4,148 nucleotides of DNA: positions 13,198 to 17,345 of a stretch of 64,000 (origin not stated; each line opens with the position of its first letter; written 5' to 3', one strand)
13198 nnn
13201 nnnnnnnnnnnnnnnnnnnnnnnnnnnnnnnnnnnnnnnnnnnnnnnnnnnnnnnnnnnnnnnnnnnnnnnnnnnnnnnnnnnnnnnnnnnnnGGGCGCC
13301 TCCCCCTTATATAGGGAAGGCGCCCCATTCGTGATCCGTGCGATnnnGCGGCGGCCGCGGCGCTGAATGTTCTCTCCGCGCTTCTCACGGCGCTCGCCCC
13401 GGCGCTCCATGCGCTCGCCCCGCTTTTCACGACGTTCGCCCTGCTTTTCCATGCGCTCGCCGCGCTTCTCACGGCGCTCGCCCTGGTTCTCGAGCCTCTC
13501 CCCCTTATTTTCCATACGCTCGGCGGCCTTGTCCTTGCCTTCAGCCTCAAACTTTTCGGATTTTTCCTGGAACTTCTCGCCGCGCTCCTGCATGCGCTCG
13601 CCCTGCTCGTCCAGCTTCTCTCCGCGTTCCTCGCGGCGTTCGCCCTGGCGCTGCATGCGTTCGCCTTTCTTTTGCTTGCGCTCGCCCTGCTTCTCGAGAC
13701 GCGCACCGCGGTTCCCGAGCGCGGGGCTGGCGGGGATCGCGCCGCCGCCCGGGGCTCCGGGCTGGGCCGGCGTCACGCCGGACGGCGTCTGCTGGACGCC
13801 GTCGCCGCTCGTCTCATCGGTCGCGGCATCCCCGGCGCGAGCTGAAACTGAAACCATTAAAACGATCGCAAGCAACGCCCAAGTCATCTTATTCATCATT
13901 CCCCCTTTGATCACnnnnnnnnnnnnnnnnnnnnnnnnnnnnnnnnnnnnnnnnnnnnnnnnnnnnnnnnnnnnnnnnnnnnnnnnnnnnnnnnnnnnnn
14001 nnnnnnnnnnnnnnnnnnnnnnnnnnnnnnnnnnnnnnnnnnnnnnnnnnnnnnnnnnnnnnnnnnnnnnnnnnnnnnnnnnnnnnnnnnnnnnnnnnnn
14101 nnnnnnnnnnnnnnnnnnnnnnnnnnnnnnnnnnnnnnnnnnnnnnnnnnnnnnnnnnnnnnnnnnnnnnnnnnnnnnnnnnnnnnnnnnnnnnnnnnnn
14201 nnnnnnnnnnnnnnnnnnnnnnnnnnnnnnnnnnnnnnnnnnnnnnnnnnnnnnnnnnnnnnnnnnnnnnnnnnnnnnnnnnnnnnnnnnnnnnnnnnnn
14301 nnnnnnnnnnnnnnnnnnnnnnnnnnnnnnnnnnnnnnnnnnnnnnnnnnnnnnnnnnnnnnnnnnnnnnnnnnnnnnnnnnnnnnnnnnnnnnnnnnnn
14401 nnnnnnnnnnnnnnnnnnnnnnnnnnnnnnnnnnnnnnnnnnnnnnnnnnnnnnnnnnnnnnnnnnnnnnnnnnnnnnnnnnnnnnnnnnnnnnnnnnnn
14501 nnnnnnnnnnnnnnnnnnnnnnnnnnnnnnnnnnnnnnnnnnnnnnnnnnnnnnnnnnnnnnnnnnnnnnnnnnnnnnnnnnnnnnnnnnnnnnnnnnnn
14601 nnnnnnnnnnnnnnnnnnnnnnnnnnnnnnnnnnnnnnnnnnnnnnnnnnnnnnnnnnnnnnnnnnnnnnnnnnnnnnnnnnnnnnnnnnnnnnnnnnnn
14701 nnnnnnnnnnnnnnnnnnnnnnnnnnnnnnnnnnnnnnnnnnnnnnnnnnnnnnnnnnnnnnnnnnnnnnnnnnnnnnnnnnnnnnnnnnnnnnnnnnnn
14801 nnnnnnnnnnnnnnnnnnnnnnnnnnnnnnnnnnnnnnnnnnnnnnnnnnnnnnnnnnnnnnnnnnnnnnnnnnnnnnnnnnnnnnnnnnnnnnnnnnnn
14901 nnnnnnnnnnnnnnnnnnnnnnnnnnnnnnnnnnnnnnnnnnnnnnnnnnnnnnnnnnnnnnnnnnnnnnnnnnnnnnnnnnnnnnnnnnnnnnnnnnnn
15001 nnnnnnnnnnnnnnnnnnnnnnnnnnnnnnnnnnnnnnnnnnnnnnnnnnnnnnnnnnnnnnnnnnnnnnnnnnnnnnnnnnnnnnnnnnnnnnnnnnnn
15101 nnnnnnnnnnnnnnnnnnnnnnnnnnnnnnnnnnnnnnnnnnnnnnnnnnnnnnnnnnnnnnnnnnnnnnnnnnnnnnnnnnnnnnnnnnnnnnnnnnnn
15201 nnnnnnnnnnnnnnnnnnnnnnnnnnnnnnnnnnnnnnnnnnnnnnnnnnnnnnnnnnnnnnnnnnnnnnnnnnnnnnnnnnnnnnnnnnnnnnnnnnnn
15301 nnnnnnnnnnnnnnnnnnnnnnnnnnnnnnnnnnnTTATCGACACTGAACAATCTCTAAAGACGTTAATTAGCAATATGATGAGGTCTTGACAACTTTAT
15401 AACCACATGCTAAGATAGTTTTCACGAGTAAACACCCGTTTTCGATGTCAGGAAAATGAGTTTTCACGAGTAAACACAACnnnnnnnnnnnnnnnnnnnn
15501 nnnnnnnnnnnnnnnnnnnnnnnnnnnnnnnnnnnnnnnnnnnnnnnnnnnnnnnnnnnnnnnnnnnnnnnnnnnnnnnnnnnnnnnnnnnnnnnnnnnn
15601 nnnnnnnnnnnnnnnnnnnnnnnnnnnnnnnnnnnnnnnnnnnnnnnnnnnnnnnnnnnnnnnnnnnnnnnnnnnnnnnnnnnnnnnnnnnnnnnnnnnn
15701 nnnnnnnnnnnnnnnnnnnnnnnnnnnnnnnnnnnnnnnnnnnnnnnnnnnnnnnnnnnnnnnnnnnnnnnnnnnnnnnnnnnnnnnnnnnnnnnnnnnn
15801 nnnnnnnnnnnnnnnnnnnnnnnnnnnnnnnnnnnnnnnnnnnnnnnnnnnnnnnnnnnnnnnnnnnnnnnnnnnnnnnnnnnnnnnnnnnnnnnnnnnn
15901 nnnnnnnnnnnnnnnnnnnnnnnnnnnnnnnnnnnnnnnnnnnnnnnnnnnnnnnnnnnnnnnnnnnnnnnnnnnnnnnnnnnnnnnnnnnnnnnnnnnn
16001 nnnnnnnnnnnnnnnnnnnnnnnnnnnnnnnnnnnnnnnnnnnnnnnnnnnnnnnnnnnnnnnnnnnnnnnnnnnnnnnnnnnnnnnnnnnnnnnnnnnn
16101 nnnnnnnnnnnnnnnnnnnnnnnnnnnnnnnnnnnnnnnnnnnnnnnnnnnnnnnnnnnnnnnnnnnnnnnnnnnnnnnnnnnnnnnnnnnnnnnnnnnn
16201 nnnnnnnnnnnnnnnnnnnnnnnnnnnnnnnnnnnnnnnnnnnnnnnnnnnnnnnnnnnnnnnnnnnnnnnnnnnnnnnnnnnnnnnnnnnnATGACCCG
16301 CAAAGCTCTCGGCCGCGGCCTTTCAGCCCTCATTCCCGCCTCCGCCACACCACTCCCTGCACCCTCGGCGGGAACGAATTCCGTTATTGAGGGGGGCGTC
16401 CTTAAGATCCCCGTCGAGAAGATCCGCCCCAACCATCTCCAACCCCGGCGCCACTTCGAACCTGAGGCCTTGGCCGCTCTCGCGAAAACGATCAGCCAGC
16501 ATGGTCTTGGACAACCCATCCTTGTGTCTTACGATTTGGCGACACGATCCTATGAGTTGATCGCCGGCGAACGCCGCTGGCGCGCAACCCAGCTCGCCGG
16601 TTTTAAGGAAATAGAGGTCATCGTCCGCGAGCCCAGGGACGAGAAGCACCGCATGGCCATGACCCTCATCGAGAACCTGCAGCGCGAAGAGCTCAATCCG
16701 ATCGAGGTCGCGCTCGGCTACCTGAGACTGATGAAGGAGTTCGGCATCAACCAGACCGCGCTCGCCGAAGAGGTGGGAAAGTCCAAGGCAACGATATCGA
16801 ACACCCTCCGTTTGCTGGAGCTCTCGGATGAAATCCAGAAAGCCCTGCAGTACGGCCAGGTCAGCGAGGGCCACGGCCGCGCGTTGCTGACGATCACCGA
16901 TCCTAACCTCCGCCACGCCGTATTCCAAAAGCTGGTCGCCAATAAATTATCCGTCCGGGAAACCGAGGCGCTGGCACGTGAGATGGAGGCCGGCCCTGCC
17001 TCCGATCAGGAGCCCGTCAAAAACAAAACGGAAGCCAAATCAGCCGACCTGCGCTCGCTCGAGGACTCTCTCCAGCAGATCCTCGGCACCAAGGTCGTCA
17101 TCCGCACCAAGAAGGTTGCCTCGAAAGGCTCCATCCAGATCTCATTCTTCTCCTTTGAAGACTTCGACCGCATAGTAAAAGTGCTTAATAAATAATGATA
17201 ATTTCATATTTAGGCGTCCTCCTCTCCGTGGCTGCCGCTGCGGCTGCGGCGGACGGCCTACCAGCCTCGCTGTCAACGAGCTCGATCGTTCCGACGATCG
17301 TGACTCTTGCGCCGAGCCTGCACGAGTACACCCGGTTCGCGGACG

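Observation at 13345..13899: Secreted protein built from about 17 GER heptads, encoded by a 21-bp periodic repeat that is open in four frames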

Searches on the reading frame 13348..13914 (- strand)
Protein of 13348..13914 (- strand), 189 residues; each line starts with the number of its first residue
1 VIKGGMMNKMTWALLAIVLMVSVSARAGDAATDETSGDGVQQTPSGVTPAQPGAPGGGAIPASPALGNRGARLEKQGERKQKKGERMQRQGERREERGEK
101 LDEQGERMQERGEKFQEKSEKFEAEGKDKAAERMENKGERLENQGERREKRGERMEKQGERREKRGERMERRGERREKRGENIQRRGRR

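Call 5: search_protein_families(library=pfam, proteins=[window:13348-13899:-], max_evalue=1)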
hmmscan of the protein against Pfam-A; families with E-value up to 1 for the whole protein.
window:13348-13899:- (184 aa): 2 families
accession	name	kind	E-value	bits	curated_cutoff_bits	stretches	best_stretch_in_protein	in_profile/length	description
PF01519.22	DUF16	-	0.015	16.2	40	1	66-111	41-86/104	Protein of unknown function DUF16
PF02601.20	Exonuc_VII_L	-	0.19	11.6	35.9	1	69-171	147-251/315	Exonuclease VII, large subunit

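Call 6: search_protein_families(library=ncbifam, proteins=[window:13348-13899:-], max_evalue=1)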
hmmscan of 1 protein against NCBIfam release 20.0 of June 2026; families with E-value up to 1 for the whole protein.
window:13348-13899:- (184 aa): 4 families
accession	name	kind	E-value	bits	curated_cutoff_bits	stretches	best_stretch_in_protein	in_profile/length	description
NF043060.1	MAP_0585_fam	equivalog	0.036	14.1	170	1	12-166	9-166/319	MAP_0585 family protein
TIGR02168.1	SMC_prok_B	equivalog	0.042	11.5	567.35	1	68-180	307-421/1181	chromosome segregation protein SMC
NF008074.0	PRK10811.1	equivalog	0.14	9.8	908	1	69-174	587-691/1068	ribonuclease E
NF002572.0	PRK02224.1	equivalog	0.41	8.8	1087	1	66-175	509-616/888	DNA double-strand break repair ATPase Rad50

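Call 57: list_cluster_members(proteins=[P0001, window:13348-13914:-, window:13348-13896:-, window:13348-13887:-, window:13338-13907:+, window:13367-13948:+, window:13266-13706:-])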
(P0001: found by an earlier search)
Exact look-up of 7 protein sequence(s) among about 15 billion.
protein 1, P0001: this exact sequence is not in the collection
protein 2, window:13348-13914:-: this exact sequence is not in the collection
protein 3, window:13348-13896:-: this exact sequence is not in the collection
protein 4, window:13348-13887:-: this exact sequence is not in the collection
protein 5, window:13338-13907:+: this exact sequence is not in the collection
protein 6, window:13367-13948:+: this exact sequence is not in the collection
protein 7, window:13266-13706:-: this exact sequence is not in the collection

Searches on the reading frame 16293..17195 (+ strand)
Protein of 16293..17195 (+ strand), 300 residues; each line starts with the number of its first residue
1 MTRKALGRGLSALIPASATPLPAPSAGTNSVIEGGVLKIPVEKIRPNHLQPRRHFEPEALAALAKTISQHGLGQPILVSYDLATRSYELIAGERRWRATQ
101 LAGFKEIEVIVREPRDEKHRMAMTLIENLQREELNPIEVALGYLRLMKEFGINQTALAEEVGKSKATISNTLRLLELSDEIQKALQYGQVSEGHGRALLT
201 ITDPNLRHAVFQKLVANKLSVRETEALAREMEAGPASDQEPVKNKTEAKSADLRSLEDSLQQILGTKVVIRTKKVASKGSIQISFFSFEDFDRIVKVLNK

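Call 21: search_protein_families(library=pfam, proteins=[window:16293-17195:+], max_evalue=0.001)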
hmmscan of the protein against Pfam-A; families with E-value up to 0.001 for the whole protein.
window:16293-17195:+ (300 aa): 3 families
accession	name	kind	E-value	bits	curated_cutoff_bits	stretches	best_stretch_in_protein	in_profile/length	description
PF17762.8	HTH_ParB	-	3e-34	117.7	22.6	1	132-232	1-101/102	ParB HTH domain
PF02195.25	ParB_N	-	1.3e-28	99.3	26.3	1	37-130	4-95/95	ParB N-terminal domain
PF23552.2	ParB_C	-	1.7e-08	34.2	23.8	1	249-298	1-49/50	ParB dimerisation domain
